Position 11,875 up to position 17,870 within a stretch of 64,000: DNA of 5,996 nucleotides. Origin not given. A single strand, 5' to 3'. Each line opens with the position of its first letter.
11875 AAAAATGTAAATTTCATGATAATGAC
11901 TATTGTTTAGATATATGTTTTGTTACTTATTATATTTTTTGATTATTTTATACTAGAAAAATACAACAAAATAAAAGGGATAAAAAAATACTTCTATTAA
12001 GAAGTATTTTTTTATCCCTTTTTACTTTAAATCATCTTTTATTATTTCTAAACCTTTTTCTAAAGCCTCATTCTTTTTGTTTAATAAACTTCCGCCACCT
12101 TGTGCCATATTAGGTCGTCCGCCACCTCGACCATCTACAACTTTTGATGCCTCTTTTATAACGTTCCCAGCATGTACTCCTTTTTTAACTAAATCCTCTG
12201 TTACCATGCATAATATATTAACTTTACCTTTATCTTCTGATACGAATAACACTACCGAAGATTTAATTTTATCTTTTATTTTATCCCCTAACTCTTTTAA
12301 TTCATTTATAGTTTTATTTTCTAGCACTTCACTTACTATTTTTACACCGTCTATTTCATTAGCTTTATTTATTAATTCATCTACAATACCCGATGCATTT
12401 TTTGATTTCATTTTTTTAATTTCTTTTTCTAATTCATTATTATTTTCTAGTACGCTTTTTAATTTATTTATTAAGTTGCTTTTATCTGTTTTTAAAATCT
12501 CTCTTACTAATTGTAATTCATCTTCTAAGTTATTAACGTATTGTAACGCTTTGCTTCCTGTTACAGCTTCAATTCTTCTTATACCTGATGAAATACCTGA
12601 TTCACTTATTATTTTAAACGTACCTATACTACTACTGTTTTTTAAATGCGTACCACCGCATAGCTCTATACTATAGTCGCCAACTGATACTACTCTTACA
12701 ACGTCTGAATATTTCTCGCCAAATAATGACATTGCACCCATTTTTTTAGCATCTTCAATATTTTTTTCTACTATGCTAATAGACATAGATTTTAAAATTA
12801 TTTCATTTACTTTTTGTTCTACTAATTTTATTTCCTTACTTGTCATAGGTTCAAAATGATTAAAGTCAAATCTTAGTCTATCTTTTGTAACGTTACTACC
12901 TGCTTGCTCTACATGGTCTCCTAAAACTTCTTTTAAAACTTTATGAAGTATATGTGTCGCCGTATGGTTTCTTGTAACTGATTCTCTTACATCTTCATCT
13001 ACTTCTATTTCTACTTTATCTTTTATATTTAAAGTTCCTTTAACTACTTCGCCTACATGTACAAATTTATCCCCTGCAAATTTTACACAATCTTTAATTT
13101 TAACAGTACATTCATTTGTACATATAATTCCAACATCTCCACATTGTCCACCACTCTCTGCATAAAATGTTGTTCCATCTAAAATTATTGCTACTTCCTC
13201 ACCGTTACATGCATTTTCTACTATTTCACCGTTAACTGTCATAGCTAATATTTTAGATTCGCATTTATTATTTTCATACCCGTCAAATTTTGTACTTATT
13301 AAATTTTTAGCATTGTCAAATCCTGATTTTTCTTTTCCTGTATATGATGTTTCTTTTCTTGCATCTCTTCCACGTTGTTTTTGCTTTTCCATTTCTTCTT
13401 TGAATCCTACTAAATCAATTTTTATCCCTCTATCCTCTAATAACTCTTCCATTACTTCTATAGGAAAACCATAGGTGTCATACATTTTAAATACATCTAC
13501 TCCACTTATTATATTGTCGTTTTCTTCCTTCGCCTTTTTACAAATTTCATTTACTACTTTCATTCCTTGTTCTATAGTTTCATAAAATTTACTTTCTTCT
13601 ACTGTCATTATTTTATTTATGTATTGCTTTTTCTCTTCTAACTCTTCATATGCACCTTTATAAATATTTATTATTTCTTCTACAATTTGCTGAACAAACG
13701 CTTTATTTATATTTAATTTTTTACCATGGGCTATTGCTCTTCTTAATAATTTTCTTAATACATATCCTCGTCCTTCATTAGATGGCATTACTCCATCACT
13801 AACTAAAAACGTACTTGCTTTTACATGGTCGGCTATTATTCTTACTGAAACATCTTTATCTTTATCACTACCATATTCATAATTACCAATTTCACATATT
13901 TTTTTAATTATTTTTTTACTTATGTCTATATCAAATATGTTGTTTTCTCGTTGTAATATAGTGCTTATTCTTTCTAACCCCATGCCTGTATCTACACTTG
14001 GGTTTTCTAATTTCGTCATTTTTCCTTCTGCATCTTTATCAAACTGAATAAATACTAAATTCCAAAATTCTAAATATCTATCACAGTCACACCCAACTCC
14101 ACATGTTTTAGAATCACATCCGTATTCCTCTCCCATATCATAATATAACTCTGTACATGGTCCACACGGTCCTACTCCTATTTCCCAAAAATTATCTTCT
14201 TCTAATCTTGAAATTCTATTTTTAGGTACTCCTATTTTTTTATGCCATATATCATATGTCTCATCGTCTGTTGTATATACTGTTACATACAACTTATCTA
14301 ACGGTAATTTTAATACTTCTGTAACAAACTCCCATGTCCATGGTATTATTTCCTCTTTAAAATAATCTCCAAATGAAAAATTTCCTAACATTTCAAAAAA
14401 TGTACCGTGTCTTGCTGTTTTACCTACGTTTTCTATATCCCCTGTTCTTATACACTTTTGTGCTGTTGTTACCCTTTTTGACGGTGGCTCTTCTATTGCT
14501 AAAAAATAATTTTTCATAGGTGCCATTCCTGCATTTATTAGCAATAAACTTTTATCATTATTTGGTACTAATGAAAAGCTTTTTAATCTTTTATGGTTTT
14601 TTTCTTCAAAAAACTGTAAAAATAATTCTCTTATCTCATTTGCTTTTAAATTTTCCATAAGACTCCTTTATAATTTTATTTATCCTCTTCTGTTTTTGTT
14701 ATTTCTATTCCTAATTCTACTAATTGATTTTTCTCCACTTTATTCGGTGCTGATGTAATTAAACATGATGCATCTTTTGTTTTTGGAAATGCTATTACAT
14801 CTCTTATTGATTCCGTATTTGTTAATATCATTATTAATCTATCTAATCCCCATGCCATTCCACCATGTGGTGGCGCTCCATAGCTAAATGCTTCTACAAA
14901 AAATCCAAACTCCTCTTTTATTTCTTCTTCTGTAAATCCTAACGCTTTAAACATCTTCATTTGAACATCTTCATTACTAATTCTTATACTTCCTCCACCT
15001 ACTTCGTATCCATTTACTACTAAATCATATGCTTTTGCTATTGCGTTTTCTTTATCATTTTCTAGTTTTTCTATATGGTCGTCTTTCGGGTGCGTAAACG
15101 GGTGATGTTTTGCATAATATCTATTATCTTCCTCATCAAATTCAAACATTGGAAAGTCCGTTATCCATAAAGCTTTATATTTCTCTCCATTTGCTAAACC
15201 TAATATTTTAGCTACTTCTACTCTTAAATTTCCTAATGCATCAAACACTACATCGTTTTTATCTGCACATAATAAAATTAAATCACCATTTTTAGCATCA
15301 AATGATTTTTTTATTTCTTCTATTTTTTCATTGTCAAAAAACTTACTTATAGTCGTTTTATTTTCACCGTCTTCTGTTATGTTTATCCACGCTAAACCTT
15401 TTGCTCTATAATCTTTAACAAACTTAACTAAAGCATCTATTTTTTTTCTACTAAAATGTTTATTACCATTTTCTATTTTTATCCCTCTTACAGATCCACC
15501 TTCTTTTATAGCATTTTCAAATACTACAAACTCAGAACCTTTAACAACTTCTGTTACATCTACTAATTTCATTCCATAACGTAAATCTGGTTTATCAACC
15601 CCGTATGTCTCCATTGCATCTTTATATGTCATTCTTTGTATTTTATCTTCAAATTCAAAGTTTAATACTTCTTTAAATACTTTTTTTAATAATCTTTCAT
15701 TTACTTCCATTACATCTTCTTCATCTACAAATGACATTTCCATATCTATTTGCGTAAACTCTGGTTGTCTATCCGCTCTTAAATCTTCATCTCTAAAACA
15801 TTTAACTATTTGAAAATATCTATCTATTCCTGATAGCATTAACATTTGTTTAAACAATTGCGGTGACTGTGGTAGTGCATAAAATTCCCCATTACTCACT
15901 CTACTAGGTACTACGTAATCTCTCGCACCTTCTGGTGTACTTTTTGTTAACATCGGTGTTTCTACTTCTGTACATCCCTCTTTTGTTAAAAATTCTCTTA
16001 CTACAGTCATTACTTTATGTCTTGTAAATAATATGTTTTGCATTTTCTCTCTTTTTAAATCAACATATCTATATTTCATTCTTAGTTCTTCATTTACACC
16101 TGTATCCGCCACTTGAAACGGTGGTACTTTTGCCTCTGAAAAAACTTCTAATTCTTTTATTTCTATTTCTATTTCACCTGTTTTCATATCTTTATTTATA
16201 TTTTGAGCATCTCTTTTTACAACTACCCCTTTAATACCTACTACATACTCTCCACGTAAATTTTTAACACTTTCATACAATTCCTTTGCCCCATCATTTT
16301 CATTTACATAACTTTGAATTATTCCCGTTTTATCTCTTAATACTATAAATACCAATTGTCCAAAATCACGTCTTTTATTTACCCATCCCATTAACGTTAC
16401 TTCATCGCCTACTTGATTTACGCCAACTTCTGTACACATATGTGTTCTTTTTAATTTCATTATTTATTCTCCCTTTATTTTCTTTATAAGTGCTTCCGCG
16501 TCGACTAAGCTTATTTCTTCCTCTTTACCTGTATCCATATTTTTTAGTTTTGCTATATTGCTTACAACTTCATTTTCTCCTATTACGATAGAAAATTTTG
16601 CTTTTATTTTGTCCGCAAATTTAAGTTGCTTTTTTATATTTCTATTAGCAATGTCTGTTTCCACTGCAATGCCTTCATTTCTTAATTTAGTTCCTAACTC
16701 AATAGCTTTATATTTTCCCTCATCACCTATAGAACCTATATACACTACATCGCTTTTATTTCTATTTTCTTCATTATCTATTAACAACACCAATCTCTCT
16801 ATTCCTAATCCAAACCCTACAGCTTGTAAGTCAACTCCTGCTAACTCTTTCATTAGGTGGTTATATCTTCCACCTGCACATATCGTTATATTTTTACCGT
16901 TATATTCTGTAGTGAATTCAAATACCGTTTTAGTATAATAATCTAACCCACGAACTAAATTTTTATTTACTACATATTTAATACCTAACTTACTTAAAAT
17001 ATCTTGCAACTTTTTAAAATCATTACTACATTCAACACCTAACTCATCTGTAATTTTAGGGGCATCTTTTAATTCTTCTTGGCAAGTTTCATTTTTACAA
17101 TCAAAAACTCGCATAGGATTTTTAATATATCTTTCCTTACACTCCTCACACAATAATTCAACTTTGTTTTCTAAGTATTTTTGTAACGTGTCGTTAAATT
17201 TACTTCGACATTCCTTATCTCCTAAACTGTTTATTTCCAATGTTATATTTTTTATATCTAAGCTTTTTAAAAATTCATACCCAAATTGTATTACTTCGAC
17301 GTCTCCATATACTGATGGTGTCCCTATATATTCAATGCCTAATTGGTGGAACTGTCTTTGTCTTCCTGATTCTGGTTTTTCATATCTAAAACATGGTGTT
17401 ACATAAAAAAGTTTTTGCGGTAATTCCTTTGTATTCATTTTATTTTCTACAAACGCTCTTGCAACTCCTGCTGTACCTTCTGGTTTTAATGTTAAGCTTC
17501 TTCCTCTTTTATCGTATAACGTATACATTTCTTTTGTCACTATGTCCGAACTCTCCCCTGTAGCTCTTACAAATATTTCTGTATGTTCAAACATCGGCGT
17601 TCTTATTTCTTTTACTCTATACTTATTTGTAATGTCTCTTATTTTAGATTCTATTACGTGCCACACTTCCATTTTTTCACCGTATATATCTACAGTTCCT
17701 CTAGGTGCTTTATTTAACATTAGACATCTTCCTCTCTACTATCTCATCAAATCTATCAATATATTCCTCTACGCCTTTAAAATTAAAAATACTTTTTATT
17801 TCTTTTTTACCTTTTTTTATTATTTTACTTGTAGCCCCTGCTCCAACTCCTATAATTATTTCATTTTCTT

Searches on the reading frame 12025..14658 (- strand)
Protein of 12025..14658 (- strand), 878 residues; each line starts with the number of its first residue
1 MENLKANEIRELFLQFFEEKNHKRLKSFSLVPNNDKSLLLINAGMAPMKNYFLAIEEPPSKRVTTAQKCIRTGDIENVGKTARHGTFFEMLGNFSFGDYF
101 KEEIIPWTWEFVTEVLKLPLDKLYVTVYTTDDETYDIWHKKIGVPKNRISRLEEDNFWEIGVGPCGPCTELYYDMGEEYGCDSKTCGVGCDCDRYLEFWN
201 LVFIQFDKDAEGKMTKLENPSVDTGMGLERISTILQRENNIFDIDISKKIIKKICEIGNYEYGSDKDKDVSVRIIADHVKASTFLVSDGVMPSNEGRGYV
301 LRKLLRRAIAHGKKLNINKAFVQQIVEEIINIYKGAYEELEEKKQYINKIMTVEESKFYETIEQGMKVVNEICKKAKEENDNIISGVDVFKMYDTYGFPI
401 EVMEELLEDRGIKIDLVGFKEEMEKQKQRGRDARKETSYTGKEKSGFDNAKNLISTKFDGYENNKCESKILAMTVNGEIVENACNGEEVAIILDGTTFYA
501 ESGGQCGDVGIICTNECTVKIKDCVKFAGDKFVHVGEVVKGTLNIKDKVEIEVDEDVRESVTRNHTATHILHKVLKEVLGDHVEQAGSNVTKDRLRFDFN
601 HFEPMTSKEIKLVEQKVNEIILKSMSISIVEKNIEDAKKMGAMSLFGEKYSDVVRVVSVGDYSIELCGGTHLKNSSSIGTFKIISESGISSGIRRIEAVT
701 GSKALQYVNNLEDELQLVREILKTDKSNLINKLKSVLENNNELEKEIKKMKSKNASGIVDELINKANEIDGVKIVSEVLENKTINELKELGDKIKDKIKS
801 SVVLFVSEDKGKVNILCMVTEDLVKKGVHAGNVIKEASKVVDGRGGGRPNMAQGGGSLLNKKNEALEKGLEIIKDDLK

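Call 16: search_protein_families(library=ncbifam, proteins=[window:12025-14658:-], max_evalue=0.00001)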
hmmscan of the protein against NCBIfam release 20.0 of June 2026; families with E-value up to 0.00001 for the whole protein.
window:12025-14658:- (878 aa): 4 families
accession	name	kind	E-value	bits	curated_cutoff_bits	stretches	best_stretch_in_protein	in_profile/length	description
TIGR00344.1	alaS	equivalog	2.8e-299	995.2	457.05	1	8-856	1-847/847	alanine--tRNA ligase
NF002436.0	PRK01584.1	equivalog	1.3e-179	598.5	529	2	4-434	1-438/595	alanine--tRNA ligase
TIGR03683.1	A-tRNA_syn_arch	equivalog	3.4e-130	435.9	744.7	2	271-873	327-901/902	alanine--tRNA ligase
NF040865.1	a_tRNA_ed_AlaXM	equivalog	4.4e-33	114.9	300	1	488-697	23-230/234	alanyl-tRNA editing protein AlaXM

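Call 80: find_homologous_proteins(query=window:12025-14658:-, max_evalue=1e-100)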
Query window:12025-14658:- (878 aa): 8000 proteins with E <= 1e-100 among 8000 candidates; the best 120 are listed.
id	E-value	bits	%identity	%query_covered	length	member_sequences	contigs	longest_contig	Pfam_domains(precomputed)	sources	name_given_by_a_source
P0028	0.0e+0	1949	100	100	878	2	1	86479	PF01411.25,PF07973.20,PF02272.25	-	-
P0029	0.0e+0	1326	67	100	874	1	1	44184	PF01411.25,PF07973.20,PF02272.25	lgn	-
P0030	0.0e+0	1175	59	100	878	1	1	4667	PF01411.25,PF07973.20,PF02272.25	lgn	-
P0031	0.0e+0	1174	58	100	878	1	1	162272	PF01411.25,PF07973.20,PF02272.25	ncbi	-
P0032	0.0e+0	1173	59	99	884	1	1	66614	PF01411.25,PF07973.20,PF02272.25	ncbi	-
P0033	0.0e+0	1166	58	99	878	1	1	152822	PF01411.25,PF07973.20,PF02272.25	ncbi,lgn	-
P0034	0.0e+0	1123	56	100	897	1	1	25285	PF01411.25,PF07973.20,PF02272.25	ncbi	-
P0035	0.0e+0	1116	55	100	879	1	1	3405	PF01411.25,PF07973.20,PF02272.25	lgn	-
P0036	0.0e+0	1111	54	99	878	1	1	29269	PF01411.25,PF07973.20,PF02272.25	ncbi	-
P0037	0.0e+0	1110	55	100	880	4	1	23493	PF01411.25,PF07973.20,PF02272.25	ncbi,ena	-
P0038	0.0e+0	1109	54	100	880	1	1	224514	PF01411.25,PF07973.20,PF02272.25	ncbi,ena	-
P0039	0.0e+0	1108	56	97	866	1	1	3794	PF01411.25,PF07973.20,PF02272.25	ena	-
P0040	0.0e+0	1108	54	100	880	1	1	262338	PF01411.25,PF07973.20,PF02272.25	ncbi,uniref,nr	ncbi:alanine--tRNA ligase [Defluviitalea phaphyphila]|uniref:alanine--tRNA ligase n=1 Tax=Defluviita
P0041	0.0e+0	1101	55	100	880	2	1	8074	PF01411.25,PF07973.20,PF02272.25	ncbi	-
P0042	0.0e+0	1101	53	100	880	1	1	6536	PF01411.25,PF07973.20,PF02272.25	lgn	-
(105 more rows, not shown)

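Call 81: list_cluster_members(proteins=[P0029, P0030, P0031, P0032, P0033, P0034, P0036, P0037, P0038])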
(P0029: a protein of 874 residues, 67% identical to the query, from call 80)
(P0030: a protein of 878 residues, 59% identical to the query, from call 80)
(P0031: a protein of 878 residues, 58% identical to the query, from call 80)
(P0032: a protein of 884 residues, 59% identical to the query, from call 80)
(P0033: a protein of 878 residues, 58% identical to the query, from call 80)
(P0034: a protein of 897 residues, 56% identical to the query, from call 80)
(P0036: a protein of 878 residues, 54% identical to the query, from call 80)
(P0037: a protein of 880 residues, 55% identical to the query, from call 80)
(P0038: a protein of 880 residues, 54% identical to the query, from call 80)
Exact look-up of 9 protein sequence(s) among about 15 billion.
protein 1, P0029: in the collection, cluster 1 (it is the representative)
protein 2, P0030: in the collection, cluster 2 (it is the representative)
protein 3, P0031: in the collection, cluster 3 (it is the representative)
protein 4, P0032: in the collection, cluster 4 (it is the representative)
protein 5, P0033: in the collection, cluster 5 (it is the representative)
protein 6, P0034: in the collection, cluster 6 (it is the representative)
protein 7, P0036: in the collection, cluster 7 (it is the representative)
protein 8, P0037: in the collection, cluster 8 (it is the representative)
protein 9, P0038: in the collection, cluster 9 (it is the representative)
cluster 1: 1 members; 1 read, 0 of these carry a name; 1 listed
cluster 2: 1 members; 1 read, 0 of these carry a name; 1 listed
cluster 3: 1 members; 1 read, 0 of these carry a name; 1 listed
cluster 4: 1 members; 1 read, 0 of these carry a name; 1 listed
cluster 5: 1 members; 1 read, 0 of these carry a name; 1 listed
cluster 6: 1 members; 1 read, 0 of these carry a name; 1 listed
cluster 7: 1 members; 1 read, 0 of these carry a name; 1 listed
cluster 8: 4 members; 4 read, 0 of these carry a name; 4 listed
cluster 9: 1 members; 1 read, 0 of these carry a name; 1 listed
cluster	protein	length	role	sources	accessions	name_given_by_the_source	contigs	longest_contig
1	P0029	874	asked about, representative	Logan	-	-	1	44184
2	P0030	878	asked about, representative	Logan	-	-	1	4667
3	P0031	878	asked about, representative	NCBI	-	-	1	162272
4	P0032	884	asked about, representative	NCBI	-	-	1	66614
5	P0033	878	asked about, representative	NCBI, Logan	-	-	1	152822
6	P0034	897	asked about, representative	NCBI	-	-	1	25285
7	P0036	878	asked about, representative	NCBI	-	-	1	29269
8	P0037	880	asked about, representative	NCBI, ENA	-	-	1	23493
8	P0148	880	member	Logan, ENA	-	-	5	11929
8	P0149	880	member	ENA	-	-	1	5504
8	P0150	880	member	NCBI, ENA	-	-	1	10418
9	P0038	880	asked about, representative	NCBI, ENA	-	-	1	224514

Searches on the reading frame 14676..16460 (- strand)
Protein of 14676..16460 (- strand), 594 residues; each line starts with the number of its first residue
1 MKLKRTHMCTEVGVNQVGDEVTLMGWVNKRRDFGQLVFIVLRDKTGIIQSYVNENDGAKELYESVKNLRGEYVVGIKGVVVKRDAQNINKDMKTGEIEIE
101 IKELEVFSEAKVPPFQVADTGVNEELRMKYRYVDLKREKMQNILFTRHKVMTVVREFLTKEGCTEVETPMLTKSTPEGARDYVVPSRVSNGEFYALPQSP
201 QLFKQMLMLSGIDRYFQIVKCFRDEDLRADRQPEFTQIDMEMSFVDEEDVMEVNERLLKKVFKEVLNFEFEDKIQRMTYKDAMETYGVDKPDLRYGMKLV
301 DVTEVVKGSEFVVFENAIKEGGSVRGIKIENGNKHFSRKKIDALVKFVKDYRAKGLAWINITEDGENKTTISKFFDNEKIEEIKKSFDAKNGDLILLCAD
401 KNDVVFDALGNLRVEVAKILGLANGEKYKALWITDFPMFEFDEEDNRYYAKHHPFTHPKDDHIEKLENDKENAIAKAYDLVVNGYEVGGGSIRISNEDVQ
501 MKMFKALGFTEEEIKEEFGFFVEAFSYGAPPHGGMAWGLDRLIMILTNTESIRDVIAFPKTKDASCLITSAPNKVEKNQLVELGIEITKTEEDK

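Call 16: search_protein_families(library=ncbifam, proteins=[window:14679-16460:-], max_evalue=0.00001)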
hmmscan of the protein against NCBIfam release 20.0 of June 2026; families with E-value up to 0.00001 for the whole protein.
window:14679-16460:- (594 aa): 15 families
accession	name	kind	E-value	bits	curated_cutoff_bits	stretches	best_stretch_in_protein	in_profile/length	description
NF001750.0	PRK00476.1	equivalog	2.3e-257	855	443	1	2-589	2-588/590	aspartate--tRNA ligase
TIGR00459.1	aspS_bact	equivalog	2.5e-243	808.8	373.85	1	4-589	2-585/586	aspartate--tRNA ligase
NF009460.0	PRK12820.1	equivalog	3e-192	640.6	1379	1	5-585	22-615/723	bifunctional aspartyl-tRNA synthetase/aspartyl/glutamyl-tRNA amidotransferase subunit C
NF003483.0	PRK05159.1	equivalog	3.5e-76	256.8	353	2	4-279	3-271/438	aspartate--tRNA(Asn) ligase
TIGR00458.1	aspS_nondisc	equivalog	8.8e-75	252.3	368.4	2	12-284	6-285/428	aspartate--tRNA(Asn) ligase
NF001756.1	PRK00484.1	subfamily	3e-55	187.8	468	2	14-267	47-292/488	lysine--tRNA ligase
TIGR00499.1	lysS_bact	equivalog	4.8e-52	177.2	427.6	2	16-286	51-301/496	lysine--tRNA ligase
NF003037.0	PRK03932.1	equivalog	4.9e-48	164.2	414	2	15-271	13-268/451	asparagine--tRNA ligase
TIGR00457.1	asnS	equivalog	1.5e-45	155.9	342.6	2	15-275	13-273/455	asparagine--tRNA ligase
NF009101.0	PRK12445.1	subfamily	3.7e-39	134.6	1026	2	19-267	66-307/505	lysine--tRNA ligase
NF002821.0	PRK02983.1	equivalog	3.7e-39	134.5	742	2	3-262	644-896/1102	bifunctional lysylphosphatidylglycerol synthetase/lysine--tRNA ligase LysX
TIGR00462.1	genX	equivalog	4.8e-26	91.9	286.9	2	146-288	3-144/304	EF-P lysine aminoacylase EpmA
NF006828.0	PRK09350.1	equivalog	2.7e-23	82.7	264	2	141-286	13-156/325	elongation factor P--(R)-beta-lysine ligase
NF005052.0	PRK06462.1-1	equivalog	1.7e-18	66.8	368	1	121-279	28-190/353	asparagine synthetase A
NF005054.0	PRK06462.1-4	equivalog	2.1e-15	56.6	309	1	128-289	9-192/318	asparagine synthetase A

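Call 74: find_encoding_contigs(protein=window:14676-16460:-, flank=2000, max_places=5)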
Protein window:14676-16460:- (594 aa): 1 contig read that carries it; 1 place shown.
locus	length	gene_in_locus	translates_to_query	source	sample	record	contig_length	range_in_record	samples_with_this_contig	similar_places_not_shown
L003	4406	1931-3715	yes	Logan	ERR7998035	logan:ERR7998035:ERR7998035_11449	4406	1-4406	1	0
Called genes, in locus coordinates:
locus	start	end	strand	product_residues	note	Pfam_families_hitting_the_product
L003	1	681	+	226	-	?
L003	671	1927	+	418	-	PF00152:tRNA-synt_2 (faint), PF01409:tRNA-synt_2d (faint), PF13393:tRNA-synt_His, PF00587:tRNA-synt_2b, PF03129:HGTP_anticodon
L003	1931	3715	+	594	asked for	PF01336:tRNA_anti-codon, PF00152:tRNA-synt_2, PF02938:GAD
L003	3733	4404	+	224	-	?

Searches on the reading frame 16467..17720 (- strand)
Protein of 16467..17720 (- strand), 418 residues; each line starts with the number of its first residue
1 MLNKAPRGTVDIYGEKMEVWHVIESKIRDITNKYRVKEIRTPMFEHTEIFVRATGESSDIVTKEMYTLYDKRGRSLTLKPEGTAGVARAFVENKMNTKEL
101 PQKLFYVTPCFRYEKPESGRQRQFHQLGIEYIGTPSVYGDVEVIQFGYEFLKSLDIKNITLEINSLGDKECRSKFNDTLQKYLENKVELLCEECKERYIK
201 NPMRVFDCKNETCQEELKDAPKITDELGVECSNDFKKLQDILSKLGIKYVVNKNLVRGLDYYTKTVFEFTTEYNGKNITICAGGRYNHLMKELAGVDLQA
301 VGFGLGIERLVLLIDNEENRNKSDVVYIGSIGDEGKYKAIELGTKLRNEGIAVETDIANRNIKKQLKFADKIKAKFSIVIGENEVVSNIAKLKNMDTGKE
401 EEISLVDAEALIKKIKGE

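Call 16: search_protein_families(library=ncbifam, proteins=[window:16467-17720:-], max_evalue=0.00001)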
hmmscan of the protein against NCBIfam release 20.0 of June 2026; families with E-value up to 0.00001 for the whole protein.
window:16467-17720:- (418 aa): 25 families
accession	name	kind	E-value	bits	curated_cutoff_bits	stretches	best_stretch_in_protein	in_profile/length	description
TIGR00442.1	hisS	equivalog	6.1e-141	470.1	286.75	1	4-404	1-405/406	histidine--tRNA ligase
TIGR00443.1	hisZ_biosyn_reg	equivalog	9e-50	169.5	271.65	1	11-313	2-311/314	ATP phosphoribosyltransferase regulatory subunit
NF009085.0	PRK12420.1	equivalog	2.2e-46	159.1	540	1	4-409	5-423/426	histidine--tRNA ligase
NF008941.0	PRK12292.2-4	equivalog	3.5e-41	141.4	447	1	5-362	9-368/393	ATP phosphoribosyltransferase regulatory subunit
NF008936.0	PRK12292.1-3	equivalog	2.9e-39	135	492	2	4-164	6-162/406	ATP phosphoribosyltransferase regulatory subunit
NF008942.0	PRK12292.2-5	equivalog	1.1e-38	132.9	643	2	5-164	11-167/434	ATP phosphoribosyltransferase regulatory subunit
NF008940.0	PRK12292.2-3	equivalog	2.1e-33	115.7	450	1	1-375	1-386/404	ATP phosphoribosyltransferase regulatory subunit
NF008953.0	PRK12295.1-6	equivalog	1.7e-28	99.7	384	2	36-164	28-149/384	ATP phosphoribosyltransferase regulatory subunit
NF008938.0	PRK12292.1-6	equivalog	7.3e-20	71.2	833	1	5-406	8-415/420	ATP phosphoribosyltransferase regulatory subunit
NF008946.0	PRK12293.1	equivalog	5.3e-16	58.9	224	1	6-295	8-267/282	ATP phosphoribosyltransferase regulatory subunit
NF008945.0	PRK12292.3-3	equivalog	4.5e-15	55.6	409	1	56-157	45-145/368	ATP phosphoribosyltransferase regulatory subunit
NF009086.0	PRK12421.1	equivalog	1.1e-14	54.2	318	1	21-370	25-375/389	ATP phosphoribosyltransferase regulatory subunit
NF008950.0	PRK12295.1-3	equivalog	1.4e-14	54.2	492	2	249-311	314-375/387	ATP phosphoribosyltransferase regulatory subunit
NF008939.0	PRK12292.2-1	equivalog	1.4e-13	50.4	335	1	11-355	11-364/391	ATP phosphoribosyltransferase regulatory subunit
NF008951.0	PRK12295.1-4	equivalog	9.9e-13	47.7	364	1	254-311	311-367/374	ATP phosphoribosyltransferase regulatory subunit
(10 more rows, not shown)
